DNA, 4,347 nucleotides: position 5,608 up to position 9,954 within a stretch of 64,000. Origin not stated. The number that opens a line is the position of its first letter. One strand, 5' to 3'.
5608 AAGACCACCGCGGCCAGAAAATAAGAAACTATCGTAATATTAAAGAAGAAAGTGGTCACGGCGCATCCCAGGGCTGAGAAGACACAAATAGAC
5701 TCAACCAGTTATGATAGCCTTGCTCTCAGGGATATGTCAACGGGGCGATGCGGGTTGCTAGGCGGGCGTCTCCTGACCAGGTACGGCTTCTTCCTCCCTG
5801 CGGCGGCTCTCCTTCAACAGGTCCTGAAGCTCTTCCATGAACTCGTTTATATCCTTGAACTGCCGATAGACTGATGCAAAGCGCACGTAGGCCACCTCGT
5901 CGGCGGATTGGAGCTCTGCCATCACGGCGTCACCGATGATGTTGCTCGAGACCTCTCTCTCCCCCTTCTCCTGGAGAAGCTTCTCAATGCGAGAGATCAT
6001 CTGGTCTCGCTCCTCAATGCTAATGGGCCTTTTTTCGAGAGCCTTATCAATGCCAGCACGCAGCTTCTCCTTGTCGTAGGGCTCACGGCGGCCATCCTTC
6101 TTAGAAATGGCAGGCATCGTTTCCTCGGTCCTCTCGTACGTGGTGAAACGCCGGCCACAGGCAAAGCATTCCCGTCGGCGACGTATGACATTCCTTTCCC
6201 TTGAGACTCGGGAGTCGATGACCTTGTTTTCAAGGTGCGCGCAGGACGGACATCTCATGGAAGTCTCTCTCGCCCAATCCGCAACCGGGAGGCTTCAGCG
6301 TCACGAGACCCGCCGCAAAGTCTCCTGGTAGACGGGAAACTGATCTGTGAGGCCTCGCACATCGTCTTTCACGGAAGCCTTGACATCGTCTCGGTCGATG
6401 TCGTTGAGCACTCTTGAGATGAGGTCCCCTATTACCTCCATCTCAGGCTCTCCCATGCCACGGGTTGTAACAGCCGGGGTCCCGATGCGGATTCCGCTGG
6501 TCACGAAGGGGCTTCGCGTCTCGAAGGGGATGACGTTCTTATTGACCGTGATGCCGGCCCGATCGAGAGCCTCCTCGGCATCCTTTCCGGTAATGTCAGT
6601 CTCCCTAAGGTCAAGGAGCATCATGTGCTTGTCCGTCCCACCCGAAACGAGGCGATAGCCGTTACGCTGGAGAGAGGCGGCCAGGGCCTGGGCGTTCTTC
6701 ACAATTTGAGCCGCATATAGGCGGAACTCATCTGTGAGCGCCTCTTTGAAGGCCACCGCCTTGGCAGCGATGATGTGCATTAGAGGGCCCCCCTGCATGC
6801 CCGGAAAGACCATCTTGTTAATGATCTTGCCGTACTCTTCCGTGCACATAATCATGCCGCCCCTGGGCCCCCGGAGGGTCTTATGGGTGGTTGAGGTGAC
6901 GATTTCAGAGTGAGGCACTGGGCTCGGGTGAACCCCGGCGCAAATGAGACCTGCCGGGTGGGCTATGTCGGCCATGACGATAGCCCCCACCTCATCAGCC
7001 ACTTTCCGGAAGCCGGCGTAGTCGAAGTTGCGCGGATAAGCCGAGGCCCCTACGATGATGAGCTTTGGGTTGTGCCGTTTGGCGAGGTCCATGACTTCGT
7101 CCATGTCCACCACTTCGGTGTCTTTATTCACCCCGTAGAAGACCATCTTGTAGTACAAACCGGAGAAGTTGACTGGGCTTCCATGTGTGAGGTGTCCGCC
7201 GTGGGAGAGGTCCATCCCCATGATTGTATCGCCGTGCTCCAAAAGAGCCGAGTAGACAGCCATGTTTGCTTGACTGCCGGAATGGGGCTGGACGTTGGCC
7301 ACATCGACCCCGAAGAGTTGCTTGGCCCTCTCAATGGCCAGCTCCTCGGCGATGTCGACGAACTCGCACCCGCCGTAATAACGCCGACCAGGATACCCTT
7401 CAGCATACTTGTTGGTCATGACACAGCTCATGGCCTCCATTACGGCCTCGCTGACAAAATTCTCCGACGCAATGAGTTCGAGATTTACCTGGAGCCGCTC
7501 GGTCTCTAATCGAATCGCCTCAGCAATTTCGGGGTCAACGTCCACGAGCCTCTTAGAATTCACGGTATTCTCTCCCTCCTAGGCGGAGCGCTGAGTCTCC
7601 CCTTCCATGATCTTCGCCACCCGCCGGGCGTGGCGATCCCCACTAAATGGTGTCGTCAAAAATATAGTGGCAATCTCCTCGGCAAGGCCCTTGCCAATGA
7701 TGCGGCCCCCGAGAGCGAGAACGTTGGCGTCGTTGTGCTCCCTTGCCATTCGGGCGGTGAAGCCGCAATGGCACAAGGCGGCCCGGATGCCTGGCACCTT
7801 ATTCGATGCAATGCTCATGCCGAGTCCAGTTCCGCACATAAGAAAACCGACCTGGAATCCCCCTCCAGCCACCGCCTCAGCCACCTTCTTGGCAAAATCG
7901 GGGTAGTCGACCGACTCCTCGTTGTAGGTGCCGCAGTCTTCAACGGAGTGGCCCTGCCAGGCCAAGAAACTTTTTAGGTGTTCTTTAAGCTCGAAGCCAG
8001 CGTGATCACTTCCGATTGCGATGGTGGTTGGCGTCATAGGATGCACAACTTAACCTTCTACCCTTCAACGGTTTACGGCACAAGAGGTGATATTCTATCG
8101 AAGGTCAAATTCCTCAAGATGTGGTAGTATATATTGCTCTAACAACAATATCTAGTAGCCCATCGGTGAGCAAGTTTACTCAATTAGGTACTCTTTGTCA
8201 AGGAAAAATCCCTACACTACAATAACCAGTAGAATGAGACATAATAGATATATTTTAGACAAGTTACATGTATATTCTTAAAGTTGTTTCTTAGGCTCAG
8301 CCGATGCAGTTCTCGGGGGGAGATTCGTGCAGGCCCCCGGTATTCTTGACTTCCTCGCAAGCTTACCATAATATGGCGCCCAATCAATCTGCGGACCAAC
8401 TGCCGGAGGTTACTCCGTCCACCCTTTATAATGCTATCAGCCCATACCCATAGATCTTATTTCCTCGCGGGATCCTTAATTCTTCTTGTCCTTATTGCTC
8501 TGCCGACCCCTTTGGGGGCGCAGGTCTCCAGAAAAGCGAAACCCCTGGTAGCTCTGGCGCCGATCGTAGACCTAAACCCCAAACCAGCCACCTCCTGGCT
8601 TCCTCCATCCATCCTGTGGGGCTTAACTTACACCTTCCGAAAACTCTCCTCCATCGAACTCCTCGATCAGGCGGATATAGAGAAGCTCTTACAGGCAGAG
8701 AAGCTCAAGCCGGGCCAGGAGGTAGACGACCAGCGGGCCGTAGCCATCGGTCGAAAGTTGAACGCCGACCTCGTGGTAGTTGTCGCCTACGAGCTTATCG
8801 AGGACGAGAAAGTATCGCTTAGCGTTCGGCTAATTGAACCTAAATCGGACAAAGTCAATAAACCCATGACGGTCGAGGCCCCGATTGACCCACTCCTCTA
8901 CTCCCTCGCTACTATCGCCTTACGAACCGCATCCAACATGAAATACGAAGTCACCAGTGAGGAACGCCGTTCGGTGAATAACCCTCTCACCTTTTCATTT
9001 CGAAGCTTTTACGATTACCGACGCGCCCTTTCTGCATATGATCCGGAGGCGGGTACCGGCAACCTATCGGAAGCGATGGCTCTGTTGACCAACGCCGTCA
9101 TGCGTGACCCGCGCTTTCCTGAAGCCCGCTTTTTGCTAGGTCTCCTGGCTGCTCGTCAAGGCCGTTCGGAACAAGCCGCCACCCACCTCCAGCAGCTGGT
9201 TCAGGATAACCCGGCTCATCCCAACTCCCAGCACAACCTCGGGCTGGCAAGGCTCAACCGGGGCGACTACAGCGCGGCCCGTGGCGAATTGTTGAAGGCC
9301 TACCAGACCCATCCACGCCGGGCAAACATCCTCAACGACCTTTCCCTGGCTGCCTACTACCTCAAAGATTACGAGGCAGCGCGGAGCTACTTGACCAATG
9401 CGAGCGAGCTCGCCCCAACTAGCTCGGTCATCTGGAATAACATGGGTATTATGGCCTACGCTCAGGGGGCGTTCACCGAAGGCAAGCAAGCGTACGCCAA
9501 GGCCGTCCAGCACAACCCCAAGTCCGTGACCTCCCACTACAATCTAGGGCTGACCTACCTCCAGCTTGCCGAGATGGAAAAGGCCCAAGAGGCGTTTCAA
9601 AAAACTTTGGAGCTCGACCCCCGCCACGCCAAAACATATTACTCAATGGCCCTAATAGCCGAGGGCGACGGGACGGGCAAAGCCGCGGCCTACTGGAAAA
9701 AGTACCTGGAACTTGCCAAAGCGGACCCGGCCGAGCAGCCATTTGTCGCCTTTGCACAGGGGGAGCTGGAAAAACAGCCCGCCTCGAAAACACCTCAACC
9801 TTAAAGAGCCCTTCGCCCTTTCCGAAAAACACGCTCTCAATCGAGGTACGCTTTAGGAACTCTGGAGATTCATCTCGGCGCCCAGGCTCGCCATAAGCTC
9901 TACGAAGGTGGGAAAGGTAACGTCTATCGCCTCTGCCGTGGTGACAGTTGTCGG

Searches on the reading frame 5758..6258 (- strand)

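Call 46: search_protein_families(library=pfam, proteins=[window:5758-6258:-], max_evalue=0.00001)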
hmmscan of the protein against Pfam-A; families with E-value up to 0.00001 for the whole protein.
window:5758-6258:- (166 aa): 2 families
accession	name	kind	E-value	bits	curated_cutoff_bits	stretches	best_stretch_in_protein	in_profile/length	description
PF03477.21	ATP-cone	-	3.9e-21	75.8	25.8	1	51-136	3-87/88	ATP cone domain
PF22811.2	Zn_ribbon_NrdR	-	3.8e-18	65.6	27.2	1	1-42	1-42/42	Transcriptional repressor NrdR-like, N-terminal domain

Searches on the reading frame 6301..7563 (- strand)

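Call 46: search_protein_families(library=pfam, proteins=[window:6301-7563:-], max_evalue=0.00001)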
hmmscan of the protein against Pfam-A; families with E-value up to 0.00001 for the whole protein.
window:6301-7563:- (420 aa): 2 families
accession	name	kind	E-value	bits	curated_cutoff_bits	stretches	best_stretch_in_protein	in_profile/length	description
PF00464.25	SHMT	-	1.6e-167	557.6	27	1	7-382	2-399/399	Serine hydroxymethyltransferase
PF00155.27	Aminotran_1_2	-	1.1e-07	31.8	19.7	1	38-368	19-352/361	Aminotransferase class I and II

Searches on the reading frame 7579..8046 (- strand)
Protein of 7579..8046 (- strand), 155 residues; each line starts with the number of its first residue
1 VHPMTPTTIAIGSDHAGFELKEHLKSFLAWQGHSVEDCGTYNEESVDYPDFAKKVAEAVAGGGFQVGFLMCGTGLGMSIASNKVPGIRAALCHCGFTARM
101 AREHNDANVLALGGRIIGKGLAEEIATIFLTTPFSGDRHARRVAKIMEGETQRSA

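Call 46: search_protein_families(library=pfam, proteins=[window:7579-8046:-], max_evalue=0.00001)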
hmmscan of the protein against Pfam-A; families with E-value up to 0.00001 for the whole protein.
window:7579-8046:- (155 aa): 1 family
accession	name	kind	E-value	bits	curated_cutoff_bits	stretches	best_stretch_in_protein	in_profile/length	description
PF02502.23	LacAB_rpiB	-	5.4e-60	201.8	24.7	1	9-146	1-138/138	Ribose/Galactose Isomerase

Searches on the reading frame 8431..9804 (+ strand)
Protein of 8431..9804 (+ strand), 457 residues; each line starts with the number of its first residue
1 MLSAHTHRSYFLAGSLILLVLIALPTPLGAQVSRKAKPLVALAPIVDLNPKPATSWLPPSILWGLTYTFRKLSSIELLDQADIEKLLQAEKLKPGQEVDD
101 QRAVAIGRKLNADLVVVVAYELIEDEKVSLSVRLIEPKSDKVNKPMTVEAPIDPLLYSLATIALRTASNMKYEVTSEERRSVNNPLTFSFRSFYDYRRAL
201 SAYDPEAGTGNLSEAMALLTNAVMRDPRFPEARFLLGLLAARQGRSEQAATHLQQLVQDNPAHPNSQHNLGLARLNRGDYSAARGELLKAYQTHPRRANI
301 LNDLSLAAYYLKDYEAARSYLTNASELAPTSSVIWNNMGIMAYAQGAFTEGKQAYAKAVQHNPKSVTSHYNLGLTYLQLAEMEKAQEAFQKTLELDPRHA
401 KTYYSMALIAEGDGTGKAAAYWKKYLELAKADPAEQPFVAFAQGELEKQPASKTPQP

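Call 46: search_protein_families(library=pfam, proteins=[window:8431-9804:+], max_evalue=0.00001)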
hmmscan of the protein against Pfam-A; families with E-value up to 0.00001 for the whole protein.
window:8431-9804:+ (457 aa): 13 families
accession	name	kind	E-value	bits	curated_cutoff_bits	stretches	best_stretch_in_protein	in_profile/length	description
PF07719.23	TPR_2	-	1.4e-26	90.8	27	1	368-399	3-34/34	Tetratricopeptide repeat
PF13431.12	TPR_17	-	4.2e-21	73.8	24.4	0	354-387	1-34/34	Tetratricopeptide repeat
PF00515.34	TPR_1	-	2.7e-20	71.7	27.8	1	368-399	3-34/34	Tetratricopeptide repeat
PF13414.12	TPR_11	-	4.3e-20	71.6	26.8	0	343-379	5-41/42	TPR repeat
PF14559.12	TPR_19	-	1.3e-18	67.5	25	2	210-265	5-60/68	Tetratricopeptide repeat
PF13432.12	TPR_16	-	1.7e-18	67.1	32.7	1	209-264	10-65/65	Tetratricopeptide repeat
PF13181.12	TPR_8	-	1.5e-16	59.5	25.7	1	368-399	3-34/34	Tetratricopeptide repeat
PF13428.12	TPR_14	-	2e-15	56.2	23.5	0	230-271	1-42/44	Tetratricopeptide repeat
PF13424.12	TPR_12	-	8.1e-12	45.6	30.1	1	333-396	4-75/77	Tetratricopeptide repeat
PF13174.12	TPR_6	-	1.8e-11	44.3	26.3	0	231-261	1-31/33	Tetratricopeptide repeat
PF13371.12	TPR_9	-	1.6e-10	41.3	35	0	212-264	11-63/73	Tetratricopeptide repeat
PF23914.1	TPR_CcmH_CycH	-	1e-09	38.9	42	0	359-440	43-128/158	Cytochrome c-type biogenesis protein H TPR domain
PF12895.13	ANAPC3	-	2.8e-08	34.4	27.2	0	356-408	13-64/82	Anaphase-promoting complex, cyclosome, subunit 3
